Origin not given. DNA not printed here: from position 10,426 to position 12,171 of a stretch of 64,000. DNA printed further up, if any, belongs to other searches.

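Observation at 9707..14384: NTase-like / class-B radical SAM / double methyltransferase / nucleoside-phosphorylase operon divergent from a glycan-assembly cluster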

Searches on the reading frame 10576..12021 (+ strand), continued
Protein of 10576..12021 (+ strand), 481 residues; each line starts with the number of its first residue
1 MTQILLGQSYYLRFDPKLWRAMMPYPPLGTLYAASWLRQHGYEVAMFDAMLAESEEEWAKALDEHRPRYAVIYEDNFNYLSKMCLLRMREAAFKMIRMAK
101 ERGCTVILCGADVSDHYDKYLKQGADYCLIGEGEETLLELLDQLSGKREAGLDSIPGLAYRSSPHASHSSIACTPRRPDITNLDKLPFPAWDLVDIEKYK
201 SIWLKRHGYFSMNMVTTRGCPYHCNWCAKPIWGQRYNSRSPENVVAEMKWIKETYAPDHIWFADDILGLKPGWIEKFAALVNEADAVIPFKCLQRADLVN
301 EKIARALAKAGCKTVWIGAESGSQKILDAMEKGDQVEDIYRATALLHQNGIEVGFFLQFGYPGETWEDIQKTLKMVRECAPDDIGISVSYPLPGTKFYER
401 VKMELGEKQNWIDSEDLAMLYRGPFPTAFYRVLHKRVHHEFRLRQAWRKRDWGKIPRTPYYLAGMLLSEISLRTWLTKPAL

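Call 41: find_related_loci(query=A2, collection=metagenome_contigs, flank=10000)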
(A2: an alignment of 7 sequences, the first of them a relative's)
Query A2 (772 aa) in metagenome_contigs; peptide patterns used: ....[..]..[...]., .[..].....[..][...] (x = any residue, [..] = any of these).
599 stretches matched a pattern (row limit reached: there are more); 575 encode a relative of the query (tblastn E <= 1e-3); the best 80 are kept; 80 distinct loci.
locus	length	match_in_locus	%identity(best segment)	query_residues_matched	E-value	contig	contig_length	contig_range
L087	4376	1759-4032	34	18-741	1e-143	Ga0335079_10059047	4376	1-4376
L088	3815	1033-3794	34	18-741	2e-144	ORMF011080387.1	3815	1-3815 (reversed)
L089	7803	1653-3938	34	18-748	2e-137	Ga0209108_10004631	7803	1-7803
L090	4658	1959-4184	32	22-739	1e-131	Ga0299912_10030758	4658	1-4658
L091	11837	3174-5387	33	18-741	2e-123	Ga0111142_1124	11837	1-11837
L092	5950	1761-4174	43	320-772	2e-123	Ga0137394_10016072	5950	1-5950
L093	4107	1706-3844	33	20-732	5e-125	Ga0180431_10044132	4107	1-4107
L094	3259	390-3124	33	18-739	2e-125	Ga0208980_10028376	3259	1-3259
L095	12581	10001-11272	44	323-741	1e-120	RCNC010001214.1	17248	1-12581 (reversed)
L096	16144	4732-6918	31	18-741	9e-120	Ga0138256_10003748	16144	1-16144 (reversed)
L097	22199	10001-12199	35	22-759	5e-117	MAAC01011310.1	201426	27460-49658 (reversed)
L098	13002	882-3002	45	322-736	1e-116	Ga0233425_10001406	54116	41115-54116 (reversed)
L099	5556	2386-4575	30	18-741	4e-115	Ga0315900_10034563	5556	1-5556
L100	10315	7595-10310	30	20-741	4e-115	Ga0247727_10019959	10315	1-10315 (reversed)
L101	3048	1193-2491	44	322-750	2e-119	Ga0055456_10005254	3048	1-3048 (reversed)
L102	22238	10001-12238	34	18-756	1e-134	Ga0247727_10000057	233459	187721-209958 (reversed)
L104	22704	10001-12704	43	322-746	3e-114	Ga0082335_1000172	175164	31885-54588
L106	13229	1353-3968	39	322-741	5e-112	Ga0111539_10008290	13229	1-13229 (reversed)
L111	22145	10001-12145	31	22-741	3e-110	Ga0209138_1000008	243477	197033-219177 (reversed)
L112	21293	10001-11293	39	322-748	5e-110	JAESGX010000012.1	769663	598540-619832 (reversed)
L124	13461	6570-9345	36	278-741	5e-106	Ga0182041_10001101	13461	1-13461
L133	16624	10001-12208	32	5-747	3e-105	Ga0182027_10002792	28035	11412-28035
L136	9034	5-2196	36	318-746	3e-105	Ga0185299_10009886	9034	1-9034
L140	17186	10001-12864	38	300-741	4e-105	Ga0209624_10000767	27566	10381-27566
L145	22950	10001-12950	36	308-766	2e-104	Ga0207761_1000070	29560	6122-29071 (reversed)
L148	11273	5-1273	38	321-741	1e-103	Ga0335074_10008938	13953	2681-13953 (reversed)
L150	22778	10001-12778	39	321-741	1e-103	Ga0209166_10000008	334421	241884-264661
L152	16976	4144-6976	36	305-753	2e-103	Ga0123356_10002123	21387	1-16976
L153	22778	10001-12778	37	314-739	2e-103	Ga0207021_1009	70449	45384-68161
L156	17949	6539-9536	38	316-741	5e-103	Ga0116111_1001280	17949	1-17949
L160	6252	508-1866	37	311-748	5e-103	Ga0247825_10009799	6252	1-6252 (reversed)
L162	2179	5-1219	42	338-738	2e-108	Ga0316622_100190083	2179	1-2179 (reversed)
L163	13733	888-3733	38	311-749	2e-102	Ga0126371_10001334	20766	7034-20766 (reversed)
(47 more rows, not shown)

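Call 45: search_protein_families(library=pfam, proteins=[L106:7382-8482:+, L145:5621-7060:-, L148:8892-9650:-, L140:3-1601:-, L087:188-865:-, L153:7246-8259:-, L088:102-962:-, L104:13628-14827:+, L136:6567-7358:-, L104:16115-17401:+], max_evalue=0.001)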
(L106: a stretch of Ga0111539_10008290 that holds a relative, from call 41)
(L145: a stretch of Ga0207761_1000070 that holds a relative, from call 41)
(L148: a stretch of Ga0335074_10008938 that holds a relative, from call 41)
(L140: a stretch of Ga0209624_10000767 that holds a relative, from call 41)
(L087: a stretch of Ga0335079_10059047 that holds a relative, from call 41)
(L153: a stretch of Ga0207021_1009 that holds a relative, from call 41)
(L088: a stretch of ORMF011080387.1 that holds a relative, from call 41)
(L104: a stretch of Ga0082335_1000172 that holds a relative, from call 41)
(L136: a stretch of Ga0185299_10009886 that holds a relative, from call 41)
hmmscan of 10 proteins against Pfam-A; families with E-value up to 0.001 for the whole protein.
L106:7382-8482:+ (366 aa): 3 families
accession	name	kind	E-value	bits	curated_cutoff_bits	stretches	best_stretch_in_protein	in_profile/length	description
PF04055.27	Radical_SAM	-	8.5e-19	68.8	29.5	1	50-179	3-142/166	Radical SAM superfamily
PF13186.11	SPASM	-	4.3e-07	30.6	21.5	1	296-354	1-66/67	Iron-sulfur cluster-binding domain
PF13353.11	Fer4_12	-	1.1e-05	26.2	22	1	52-153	13-119/137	4Fe-4S single cluster domain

L145:5621-7060:- (479 aa): 1 family
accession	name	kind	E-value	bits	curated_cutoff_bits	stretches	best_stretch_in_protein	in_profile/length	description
PF14907.12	NTP_transf_5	-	1.7e-33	116.7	31.2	1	78-337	6-248/249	Uncharacterised nucleotidyltransferase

L148:8892-9650:- (252 aa): 2 families
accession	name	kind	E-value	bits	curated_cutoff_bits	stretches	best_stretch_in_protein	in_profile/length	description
PF14686.12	fn3_3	-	8.6e-05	22.7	24.4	1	164-213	27-73/75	Polysaccharide lyase family 4, domain II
PF13620.12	CarboxypepD_reg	-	0.00014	22.5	32.3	1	150-212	12-74/82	Carboxypeptidase regulatory-like domain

L140:3-1601:- (533 aa): 1 family
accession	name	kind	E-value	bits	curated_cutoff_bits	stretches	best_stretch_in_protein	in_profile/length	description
PF09594.16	GT87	-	2.1e-25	90.3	25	1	123-362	7-234/237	Glycosyltransferase family 87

L087:188-865:- (225 aa): 1 family
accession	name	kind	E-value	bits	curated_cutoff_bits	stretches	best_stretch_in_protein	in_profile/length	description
PF00834.25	Ribul_P_3_epim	-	7.5e-78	260.9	21.1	1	7-203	2-198/198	Ribulose-phosphate 3 epimerase family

L153:7246-8259:- (337 aa): 1 family
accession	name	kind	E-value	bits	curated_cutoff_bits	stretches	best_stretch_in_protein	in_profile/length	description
PF07475.17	Hpr_kinase_C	-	4.7e-07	29.9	33.3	1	144-189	9-54/171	HPr Serine kinase C-terminal domain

L088:102-962:- (286 aa): 1 family
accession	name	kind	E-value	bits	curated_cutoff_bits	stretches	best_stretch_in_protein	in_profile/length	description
PF03793.24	PASTA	-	2.4e-40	136.8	23.2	3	74-136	1-63/64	PASTA domain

L104:13628-14827:+ (399 aa): 1 family
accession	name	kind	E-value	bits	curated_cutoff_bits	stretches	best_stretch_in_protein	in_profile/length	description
PF01075.23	Glyco_transf_9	-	9.3e-25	87.8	22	1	108-353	2-239/247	Glycosyltransferase family 9 (heptosyltransferase)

L136:6567-7358:- (263 aa): 2 families
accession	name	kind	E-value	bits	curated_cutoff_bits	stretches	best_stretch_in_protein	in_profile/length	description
PF13442.11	Cytochrome_CBB3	-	2.3e-23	82.8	27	2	42-131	2-68/68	Cytochrome C oxidase, cbb3-type, subunit III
PF00034.26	Cytochrom_C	-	6.6e-23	82.3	21.3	2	160-253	1-89/90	Cytochrome c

L104:16115-17401:+ (428 aa): 2 families
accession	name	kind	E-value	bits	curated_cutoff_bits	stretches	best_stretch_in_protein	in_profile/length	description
PF00149.33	Metallophos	-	1.4e-13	52.1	21.5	1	193-358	2-190/191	Calcineurin-like phosphoesterase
PF12850.12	Metallophos_2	-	4.1e-09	37.1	27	1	193-359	2-119/154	Calcineurin-like phosphoesterase superfamily domain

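Call 47: search_protein_families(library=pfam, proteins=[L097:6879-7724:+, L097:7725-9197:+, L097:13099-13893:-, L097:13890-16013:-, L111:6885-7787:+, L111:7784-9235:+, L111:14908-16509:+, L133:8909-9985:+, L112:13441-14544:+, L112:7842-9641:+], max_evalue=0.001)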
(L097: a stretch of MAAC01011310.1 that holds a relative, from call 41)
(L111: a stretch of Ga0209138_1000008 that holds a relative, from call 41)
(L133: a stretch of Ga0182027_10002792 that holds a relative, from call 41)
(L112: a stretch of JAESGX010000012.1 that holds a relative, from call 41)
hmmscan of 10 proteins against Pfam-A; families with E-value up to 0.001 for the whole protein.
L097:6879-7724:+ (281 aa): 1 family
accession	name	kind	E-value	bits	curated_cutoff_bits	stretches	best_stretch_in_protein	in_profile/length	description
PF02706.20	Wzz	-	2.6e-06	28.1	25.5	1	2-78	8-83/91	Chain length determinant protein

L097:7725-9197:+ (490 aa): 1 family
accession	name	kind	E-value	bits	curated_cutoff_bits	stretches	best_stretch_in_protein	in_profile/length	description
PF04932.20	Wzy_C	-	2.8e-24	86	31.7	1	243-414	1-149/149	O-Antigen ligase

L097:13099-13893:- (264 aa): 2 families
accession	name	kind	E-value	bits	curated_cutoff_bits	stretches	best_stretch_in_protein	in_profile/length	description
PF03819.22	MazG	-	6.5e-32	110.1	22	2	33-105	1-73/74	MazG nucleotide pyrophosphohydrolase domain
PF01503.22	PRA-PH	-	5.9e-08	33.5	21.3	0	14-72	5-64/86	Phosphoribosyl-ATP pyrophosphohydrolase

L097:13890-16013:- (707 aa): 10 families
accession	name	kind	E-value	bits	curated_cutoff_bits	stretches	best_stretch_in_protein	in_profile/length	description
PF16921.10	Tex_YqgF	-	1.6e-44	151.8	27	1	313-435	1-125/126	Tex protein YqgF-like domain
PF12836.13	HHH_3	-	2.6e-27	95.1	27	1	476-540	1-65/65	Helix-hairpin-helix motif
PF09371.15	Tex_N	-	2.3e-22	78.9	32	1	1-75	1-75/75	Tex-like protein N-terminal domain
PF22706.1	Tex_central_region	-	1.8e-17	64.3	27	1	140-294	11-175/178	Tex central region-like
PF17674.7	HHH_9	-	3.4e-13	50.7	23.1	1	546-614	1-70/70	HHH domain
PF00575.29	S1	-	5.3e-13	49.6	22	1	632-703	2-73/74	S1 RNA binding domain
PF14635.12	HHH_7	-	1.5e-07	32.1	27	1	449-541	5-103/104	Helix-hairpin-helix motif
PF14639.11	YqgF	-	2.2e-07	31.2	35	1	329-443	24-147/150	Holliday-junction resolvase-like of SPT6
PF03934.19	T2SSK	-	4.6e-05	24.1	24.2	1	481-529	1-49/63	Type II secretion system (T2SS), protein K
PF00633.29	HHH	-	0.00049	20.3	24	0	509-534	1-26/30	Helix-hairpin-helix motif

L111:6885-7787:+ (300 aa): 1 family
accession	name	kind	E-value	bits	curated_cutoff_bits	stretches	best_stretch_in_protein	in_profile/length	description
PF02706.20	Wzz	-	1.5e-06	28.8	25.5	1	21-100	10-88/91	Chain length determinant protein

L111:7784-9235:+ (483 aa): 1 family
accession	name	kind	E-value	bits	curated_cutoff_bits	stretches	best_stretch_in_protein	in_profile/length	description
PF04932.20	Wzy_C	-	2e-18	67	31.7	1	241-408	5-149/149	O-Antigen ligase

L111:14908-16509:+ (533 aa): 1 family
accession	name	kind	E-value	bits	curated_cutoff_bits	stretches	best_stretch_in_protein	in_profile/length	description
PF18962.6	Por_Secre_tail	-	7.4e-07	29.8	27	1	454-531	1-74/75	Secretion system C-terminal sorting domain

L133:8909-9985:+ (358 aa): 4 families
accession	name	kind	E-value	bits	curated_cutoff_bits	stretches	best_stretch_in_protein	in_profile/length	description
PF00534.26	Glycos_transf_1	-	1.7e-27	96.5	26.4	1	180-325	10-156/172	Glycosyl transferases group 1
PF13692.12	Glyco_trans_1_4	-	2e-19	70.7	27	1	185-324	1-139/142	Glycosyl transferases group 1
PF20706.3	GT4-conflict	-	4.8e-08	32.8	26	1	198-298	212-316/385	Family 4 Glycosyltransferase in conflict systems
PF13439.12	Glyco_transf_4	-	1.2e-06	29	28.5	1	15-163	2-162/170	Glycosyltransferase Family 4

L112:13441-14544:+ (367 aa): 4 families
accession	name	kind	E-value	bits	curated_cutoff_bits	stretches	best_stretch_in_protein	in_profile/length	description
PF13692.12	Glyco_trans_1_4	-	5.1e-19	69.4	27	1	199-331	3-140/142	Glycosyl transferases group 1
PF00534.26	Glycos_transf_1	-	5.7e-17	62.2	26.4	1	193-334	11-159/172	Glycosyl transferases group 1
PF13579.12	Glyco_trans_4_4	-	6e-14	53.1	29.7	1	28-182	9-158/158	Glycosyl transferase 4-like domain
PF13439.12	Glyco_transf_4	-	4.6e-09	36.9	28.5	1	28-186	10-169/170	Glycosyltransferase Family 4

L112:7842-9641:+ (599 aa): 1 family
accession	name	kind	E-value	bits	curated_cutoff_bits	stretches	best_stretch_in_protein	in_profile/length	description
PF04151.21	PPC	-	5.5e-07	30.8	25.9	1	359-423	4-69/70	Bacterial pre-peptidase C-terminal domain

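Call 59: search_protein_families(library=pfam, proteins=[P0121, P0134, P0184, P0186, P0196, P0215, P0198, P0125], max_evalue=0.001)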
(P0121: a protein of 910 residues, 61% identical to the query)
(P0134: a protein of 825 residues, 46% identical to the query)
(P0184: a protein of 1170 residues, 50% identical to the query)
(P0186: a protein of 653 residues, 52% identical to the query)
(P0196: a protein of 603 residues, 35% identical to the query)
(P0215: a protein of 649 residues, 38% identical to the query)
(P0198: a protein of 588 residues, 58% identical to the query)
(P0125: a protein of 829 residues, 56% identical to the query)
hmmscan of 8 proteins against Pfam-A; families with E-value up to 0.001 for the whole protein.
P0121 (910 aa): 7 families
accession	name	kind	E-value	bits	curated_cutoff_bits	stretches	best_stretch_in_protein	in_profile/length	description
PF00534.26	Glycos_transf_1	-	7.6e-30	104.1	26.4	1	199-353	14-169/172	Glycosyl transferases group 1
PF13692.12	Glyco_trans_1_4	-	2.3e-26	93.2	27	1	202-342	3-142/142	Glycosyl transferases group 1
PF04055.27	Radical_SAM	-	2.1e-18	67.5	29.5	1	607-765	3-164/166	Radical SAM superfamily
PF13439.12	Glyco_transf_4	-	3.9e-14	53.5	28.5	1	43-174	21-164/170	Glycosyltransferase Family 4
PF02310.24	B12-binding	-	2e-10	41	32.1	1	416-535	8-120/121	B12 binding domain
PF13524.12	Glyco_trans_1_2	-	1.3e-09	38.6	25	1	218-370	5-143/144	Glycosyl transferase-like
PF20706.3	GT4-conflict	-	1.4e-08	34.6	26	1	173-367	170-383/385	Family 4 Glycosyltransferase in conflict systems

P0134 (825 aa): 2 families
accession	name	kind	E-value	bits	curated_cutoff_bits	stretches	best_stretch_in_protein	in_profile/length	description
PF04055.27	Radical_SAM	-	1.6e-14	54.8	29.5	1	549-710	1-165/166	Radical SAM superfamily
PF07969.17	Amidohydro_3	-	8.3e-05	22.7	29.7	1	95-233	287-448/472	Amidohydrolase family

P0184 (1170 aa): 1 family
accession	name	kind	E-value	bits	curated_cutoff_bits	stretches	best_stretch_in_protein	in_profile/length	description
PF04055.27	Radical_SAM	-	2.6e-05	24.9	29.5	1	181-311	1-132/166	Radical SAM superfamily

P0186 (653 aa): 2 families
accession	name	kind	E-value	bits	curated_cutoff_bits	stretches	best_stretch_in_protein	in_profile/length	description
PF01243.27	PNPOx_N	-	8.7e-07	29.8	28.1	1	28-69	9-49/120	Pyridoxamine 5'-phosphate oxidase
PF04055.27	Radical_SAM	-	1.5e-06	28.9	29.5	1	365-433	2-72/166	Radical SAM superfamily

P0196 (603 aa): 2 families
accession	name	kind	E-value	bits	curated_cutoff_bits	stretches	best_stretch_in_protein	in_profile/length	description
PF04055.27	Radical_SAM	-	1.2e-16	61.8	29.5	1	344-505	1-165/166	Radical SAM superfamily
PF02310.24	B12-binding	-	9.6e-16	58.2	32.1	1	166-280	7-120/121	B12 binding domain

P0215 (649 aa): 2 families
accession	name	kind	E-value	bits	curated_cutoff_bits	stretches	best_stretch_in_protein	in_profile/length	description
PF04055.27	Radical_SAM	-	7.5e-16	59.2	29.5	1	383-541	1-162/166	Radical SAM superfamily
PF02310.24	B12-binding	-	2.5e-14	53.6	32.1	1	216-320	12-119/121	B12 binding domain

P0198 (588 aa): 2 families
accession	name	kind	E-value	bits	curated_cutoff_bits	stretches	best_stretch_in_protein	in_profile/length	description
PF13692.12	Glyco_trans_1_4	-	2e-06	28.5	27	1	6-80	12-82/142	Glycosyl transferases group 1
PF00534.26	Glycos_transf_1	-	6.8e-05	22.9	26.4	1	2-81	21-99/172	Glycosyl transferases group 1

P0125 (829 aa): 2 families
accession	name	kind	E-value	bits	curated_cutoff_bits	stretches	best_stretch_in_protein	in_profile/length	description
PF04055.27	Radical_SAM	-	4.2e-19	69.8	29.5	1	513-674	2-165/166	Radical SAM superfamily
PF02310.24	B12-binding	-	2.6e-10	40.6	32.1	1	327-442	12-120/121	B12 binding domain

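Call 60: find_encoding_contigs(protein=P0121, flank=10000, max_places=3)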
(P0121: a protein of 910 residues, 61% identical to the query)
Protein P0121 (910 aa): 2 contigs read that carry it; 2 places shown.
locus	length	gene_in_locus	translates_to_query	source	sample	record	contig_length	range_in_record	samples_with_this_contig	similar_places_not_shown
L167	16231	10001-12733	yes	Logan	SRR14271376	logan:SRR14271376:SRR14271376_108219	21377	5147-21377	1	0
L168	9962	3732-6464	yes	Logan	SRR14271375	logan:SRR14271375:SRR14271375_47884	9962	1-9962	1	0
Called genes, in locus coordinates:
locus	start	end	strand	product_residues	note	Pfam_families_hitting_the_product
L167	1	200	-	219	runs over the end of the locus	PF02230:Abhydrolase_2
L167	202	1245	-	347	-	PF01073:3Beta_HSD, PF01370:Epimerase, PF02719:Polysacc_synt_2, PF04321:RmlD_sub_bind, PF05368:NmrA (weak), PF13460:NAD_binding_10, PF16363:GDP_Man_Dehyd, PF07993:NAD_binding_4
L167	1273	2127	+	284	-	PF00685:Sulfotransfer_1, PF13469:Sulfotransfer_3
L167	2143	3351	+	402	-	-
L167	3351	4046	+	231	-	PF13620:CarboxypepD_reg, PF14686:fn3_3 (weak)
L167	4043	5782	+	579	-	PF00512:HisKA, PF02518:HATPase_c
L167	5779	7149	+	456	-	PF00072:Response_reg, PF00158:Sigma54_activat, PF14532:Sigma54_activ_2, PF00004:AAA (weak), PF07728:AAA_5, PF25601:AAA_lid_14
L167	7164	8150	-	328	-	-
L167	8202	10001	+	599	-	PF16158:N_BRCA1_IG (weak), PF04932:Wzy_C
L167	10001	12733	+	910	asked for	PF13439:Glyco_transf_4, PF20706:GT4-conflict, PF00534:Glycos_transf_1, PF13692:Glyco_trans_1_4, PF13524:Glyco_trans_1_2, PF02310:B12-binding, PF04055:Radical_SAM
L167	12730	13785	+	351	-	PF04055:Radical_SAM, PF13186:SPASM (weak)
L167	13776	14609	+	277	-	PF01209:Ubie_methyltran (weak), PF13489:Methyltransf_23, PF13847:Methyltransf_31, PF08241:Methyltransf_11, PF08242:Methyltransf_12, PF13649:Methyltransf_25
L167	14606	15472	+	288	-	PF13489:Methyltransf_23, PF13847:Methyltransf_31, PF08241:Methyltransf_11, PF08242:Methyltransf_12, PF13649:Methyltransf_25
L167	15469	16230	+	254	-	?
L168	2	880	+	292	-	?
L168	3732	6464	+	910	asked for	PF13439:Glyco_transf_4, PF20706:GT4-conflict, PF00534:Glycos_transf_1, PF13692:Glyco_trans_1_4, PF13524:Glyco_trans_1_2, PF02310:B12-binding, PF04055:Radical_SAM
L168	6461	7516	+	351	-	PF04055:Radical_SAM, PF13186:SPASM (weak)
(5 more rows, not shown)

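Call 71: search_protein_families(library=pfam, proteins=[L162:2-2179:-, L124:1692-3218:-, L153:1013-2560:+, L160:3121-5514:+, L150:5862-6788:-, L156:2-1651:+, L152:12047-15454:+, L150:16476-18275:-, L153:19118-20899:+, L163:11218-12285:+], max_evalue=0.001)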
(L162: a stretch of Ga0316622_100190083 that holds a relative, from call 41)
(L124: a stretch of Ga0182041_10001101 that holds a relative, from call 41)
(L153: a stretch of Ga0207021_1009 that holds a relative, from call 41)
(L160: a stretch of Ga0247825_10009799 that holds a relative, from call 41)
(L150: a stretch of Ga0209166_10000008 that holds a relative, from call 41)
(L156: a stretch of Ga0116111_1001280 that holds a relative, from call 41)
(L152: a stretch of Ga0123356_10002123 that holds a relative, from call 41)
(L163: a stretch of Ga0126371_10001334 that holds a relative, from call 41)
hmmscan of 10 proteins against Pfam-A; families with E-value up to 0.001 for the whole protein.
L162:2-2179:- (726 aa): 0 families

L124:1692-3218:- (508 aa): 1 family
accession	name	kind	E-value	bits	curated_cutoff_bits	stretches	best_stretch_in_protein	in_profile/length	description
PF13440.11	Polysacc_synt_3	-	1e-12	48.4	23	1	39-340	9-291/293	Polysaccharide biosynthesis protein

L153:1013-2560:+ (515 aa): 0 families

L160:3121-5514:+ (797 aa): 1 family
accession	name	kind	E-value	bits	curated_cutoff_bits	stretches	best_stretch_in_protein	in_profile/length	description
PF04932.20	Wzy_C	-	2.6e-11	44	31.7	1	644-710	80-148/149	O-Antigen ligase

L150:5862-6788:- (308 aa): 6 families
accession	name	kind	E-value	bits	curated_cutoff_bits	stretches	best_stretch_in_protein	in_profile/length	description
PF13649.12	Methyltransf_25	-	5.3e-15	56.3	27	1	85-171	2-94/97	Methyltransferase domain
PF08241.18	Methyltransf_11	-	1e-14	55.4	21.2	1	85-175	1-92/95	Methyltransferase domain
PF08242.18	Methyltransf_12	-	9.4e-10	39.5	30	1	85-174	1-96/98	Methyltransferase domain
PF13489.12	Methyltransf_23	-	2.8e-08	34.1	27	1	77-189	19-128/164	Methyltransferase domain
PF13847.12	Methyltransf_31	-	3.3e-08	33.8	27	1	84-182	7-113/145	Methyltransferase domain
PF01209.24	Ubie_methyltran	-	4.4e-06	26.7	20.1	1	79-178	46-151/233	ubiE/COQ5 methyltransferase family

L156:2-1651:+ (549 aa): 3 families
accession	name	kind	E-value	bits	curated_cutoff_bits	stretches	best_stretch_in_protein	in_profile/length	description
PF13442.11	Cytochrome_CBB3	-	1.9e-16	60.6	27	1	195-269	5-68/68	Cytochrome C oxidase, cbb3-type, subunit III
PF19089.6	DUF5777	-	5.2e-11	42.7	23.1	1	305-484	10-183/247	Membrane bound beta barrel domain (DUF5777)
PF00034.26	Cytochrom_C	-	8.2e-11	43.5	21.3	1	196-272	4-89/90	Cytochrome c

L152:12047-15454:+ (1135 aa): 2 families
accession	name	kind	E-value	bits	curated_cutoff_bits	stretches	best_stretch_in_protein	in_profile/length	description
PF12705.13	PDDEXK_1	-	4.6e-30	105.8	22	1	834-1109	2-246/247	PD-(D/E)XK nuclease superfamily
PF13361.12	UvrD_C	-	1.3e-05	25.2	25.6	0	607-702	273-347/350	UvrD-like helicase C-terminal domain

L150:16476-18275:- (599 aa): 0 families

L153:19118-20899:+ (593 aa): 5 families
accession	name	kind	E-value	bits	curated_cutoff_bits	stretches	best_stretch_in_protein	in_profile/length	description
PF02518.31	HATPase_c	-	1.7e-20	73.9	26.4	1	464-571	2-109/111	Histidine kinase-, DNA gyrase B-, and HSP90-like ATPase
PF00672.30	HAMP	-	3.8e-11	43.6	25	1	291-342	2-53/53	HAMP domain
PF14827.12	dCache_3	-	1e-07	32.3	25.7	1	51-255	18-230/239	Double sensory domain of two-component sensor kinase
PF00512.31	HisKA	-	4.5e-06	27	26.9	1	357-417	3-62/66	His Kinase A (phospho-acceptor) domain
PF13581.12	HATPase_c_2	-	7.2e-05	23.2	27.4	1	467-548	31-111/127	Histidine kinase-like ATPase domain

L163:11218-12285:+ (355 aa): 0 families
